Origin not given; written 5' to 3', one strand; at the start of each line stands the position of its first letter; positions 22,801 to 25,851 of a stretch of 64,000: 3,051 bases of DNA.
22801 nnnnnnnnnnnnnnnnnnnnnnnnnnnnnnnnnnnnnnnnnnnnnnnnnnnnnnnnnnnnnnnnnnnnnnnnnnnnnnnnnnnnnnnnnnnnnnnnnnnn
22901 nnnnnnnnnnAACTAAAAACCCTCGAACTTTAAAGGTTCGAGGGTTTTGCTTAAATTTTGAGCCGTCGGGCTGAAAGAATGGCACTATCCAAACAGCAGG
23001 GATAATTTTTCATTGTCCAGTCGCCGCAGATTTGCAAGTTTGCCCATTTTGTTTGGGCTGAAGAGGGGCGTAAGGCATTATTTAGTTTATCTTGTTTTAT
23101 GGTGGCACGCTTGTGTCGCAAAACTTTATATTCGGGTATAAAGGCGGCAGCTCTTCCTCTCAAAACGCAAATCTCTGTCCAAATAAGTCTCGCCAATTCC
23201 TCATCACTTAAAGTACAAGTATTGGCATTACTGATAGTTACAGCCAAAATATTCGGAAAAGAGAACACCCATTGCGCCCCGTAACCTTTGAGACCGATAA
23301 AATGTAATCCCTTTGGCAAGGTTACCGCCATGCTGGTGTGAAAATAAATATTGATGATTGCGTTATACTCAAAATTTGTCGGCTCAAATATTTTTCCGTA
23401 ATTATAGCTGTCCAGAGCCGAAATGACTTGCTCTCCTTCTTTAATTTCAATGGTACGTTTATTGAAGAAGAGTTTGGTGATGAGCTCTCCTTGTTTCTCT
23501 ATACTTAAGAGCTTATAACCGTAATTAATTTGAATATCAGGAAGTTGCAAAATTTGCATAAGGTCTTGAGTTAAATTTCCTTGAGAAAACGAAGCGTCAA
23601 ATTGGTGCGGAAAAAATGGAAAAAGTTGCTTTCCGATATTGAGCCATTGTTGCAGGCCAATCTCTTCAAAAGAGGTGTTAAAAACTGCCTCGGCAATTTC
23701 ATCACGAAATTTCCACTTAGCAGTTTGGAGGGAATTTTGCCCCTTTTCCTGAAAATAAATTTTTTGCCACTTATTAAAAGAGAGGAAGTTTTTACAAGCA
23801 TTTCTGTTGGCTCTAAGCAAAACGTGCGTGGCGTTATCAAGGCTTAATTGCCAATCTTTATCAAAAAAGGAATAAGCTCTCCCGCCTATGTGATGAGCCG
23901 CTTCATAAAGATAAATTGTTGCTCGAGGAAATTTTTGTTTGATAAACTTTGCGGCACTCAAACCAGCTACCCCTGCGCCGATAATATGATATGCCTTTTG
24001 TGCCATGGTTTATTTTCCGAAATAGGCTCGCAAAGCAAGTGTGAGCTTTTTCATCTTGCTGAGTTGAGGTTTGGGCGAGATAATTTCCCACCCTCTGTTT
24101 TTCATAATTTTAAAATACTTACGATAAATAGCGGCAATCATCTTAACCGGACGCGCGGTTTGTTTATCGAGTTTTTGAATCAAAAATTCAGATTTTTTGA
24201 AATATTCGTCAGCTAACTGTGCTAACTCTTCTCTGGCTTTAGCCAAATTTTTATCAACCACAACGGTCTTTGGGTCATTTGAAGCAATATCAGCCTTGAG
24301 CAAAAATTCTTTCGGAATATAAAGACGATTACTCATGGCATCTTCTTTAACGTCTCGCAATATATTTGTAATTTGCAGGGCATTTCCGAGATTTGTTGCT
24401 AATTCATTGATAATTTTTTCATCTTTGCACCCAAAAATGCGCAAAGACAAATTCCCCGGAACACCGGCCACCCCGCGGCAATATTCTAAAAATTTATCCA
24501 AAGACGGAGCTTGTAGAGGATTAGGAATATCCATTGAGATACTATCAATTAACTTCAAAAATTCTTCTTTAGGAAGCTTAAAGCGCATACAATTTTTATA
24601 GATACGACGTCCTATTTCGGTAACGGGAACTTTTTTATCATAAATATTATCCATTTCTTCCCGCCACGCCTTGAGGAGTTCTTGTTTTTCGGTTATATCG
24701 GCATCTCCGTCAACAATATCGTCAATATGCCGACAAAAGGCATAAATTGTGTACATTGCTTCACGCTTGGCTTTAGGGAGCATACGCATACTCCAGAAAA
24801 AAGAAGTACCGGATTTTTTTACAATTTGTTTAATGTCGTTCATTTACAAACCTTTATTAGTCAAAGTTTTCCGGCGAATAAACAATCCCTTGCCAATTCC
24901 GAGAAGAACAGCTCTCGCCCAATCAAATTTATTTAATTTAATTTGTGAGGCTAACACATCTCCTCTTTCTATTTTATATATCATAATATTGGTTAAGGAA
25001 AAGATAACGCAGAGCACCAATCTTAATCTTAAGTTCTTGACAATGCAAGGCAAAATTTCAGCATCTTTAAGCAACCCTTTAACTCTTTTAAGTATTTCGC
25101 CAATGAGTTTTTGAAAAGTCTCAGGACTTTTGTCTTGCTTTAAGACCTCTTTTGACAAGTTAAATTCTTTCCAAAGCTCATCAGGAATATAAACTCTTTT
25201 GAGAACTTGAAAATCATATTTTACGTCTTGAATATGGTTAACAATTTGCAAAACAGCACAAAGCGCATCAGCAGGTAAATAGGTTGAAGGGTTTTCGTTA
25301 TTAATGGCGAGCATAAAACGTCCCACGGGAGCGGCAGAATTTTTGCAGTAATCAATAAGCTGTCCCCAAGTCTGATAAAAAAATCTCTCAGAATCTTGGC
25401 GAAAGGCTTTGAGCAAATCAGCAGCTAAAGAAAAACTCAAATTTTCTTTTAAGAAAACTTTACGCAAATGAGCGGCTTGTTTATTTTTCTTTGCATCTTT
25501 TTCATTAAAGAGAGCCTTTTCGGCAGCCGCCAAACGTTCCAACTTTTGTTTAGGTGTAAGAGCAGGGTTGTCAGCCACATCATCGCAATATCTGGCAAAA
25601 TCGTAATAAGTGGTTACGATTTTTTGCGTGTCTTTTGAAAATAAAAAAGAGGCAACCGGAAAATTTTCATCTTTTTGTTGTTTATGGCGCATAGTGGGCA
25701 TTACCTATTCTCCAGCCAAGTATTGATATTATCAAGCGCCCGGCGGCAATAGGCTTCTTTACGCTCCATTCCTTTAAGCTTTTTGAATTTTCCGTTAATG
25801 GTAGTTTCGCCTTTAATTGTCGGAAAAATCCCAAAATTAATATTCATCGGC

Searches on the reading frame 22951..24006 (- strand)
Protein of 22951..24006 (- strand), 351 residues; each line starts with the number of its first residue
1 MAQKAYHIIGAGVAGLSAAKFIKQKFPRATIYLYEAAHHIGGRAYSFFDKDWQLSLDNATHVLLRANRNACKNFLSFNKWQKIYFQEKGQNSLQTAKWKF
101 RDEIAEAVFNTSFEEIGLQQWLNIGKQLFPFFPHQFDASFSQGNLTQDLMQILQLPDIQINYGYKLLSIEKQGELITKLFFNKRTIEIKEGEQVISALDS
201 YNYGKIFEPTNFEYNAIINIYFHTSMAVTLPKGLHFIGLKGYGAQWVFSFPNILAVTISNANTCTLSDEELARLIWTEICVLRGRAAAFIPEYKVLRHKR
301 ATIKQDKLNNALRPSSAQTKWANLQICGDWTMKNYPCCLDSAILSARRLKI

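Call 39: search_protein_families(library=pfam, proteins=[window:22951-24006:-], max_evalue=0.00001)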
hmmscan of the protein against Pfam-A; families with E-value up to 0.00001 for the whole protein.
window:22951-24006:- (351 aa): 2 families
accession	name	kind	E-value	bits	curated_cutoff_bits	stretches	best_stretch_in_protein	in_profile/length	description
PF01593.30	Amino_oxidase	-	5.6e-15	56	19.8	1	143-348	204-437/443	Flavin containing amine oxidoreductase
PF13450.12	NAD_binding_8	-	5.2e-11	43.1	21.9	1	8-67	1-56/68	NAD(P)-binding Rossmann-like domain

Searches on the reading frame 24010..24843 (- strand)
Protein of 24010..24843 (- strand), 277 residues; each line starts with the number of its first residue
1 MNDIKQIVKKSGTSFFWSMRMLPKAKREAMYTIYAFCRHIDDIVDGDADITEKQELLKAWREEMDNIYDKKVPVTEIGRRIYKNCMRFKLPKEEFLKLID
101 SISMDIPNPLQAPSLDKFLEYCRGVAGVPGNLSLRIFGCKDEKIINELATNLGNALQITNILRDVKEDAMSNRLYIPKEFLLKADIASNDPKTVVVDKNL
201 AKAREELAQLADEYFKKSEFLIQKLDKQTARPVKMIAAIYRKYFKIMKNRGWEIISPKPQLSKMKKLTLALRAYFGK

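Call 39: search_protein_families(library=pfam, proteins=[window:24010-24843:-], max_evalue=0.00001)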
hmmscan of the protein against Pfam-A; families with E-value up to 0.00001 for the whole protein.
window:24010-24843:- (277 aa): 1 family
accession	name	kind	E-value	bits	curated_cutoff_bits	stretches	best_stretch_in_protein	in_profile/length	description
PF00494.24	SQS_PSY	-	5.3e-60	203.8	26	1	8-264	1-262/263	Squalene/phytoene synthase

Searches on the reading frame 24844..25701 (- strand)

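Call 39: search_protein_families(library=pfam, proteins=[window:24844-25701:-], max_evalue=0.00001)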
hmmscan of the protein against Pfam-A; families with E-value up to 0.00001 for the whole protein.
window:24844-25701:- (285 aa): 1 family
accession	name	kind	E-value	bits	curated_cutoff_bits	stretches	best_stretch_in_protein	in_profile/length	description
PF00494.24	SQS_PSY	-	1.3e-43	150.1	26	1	9-248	3-249/263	Squalene/phytoene synthase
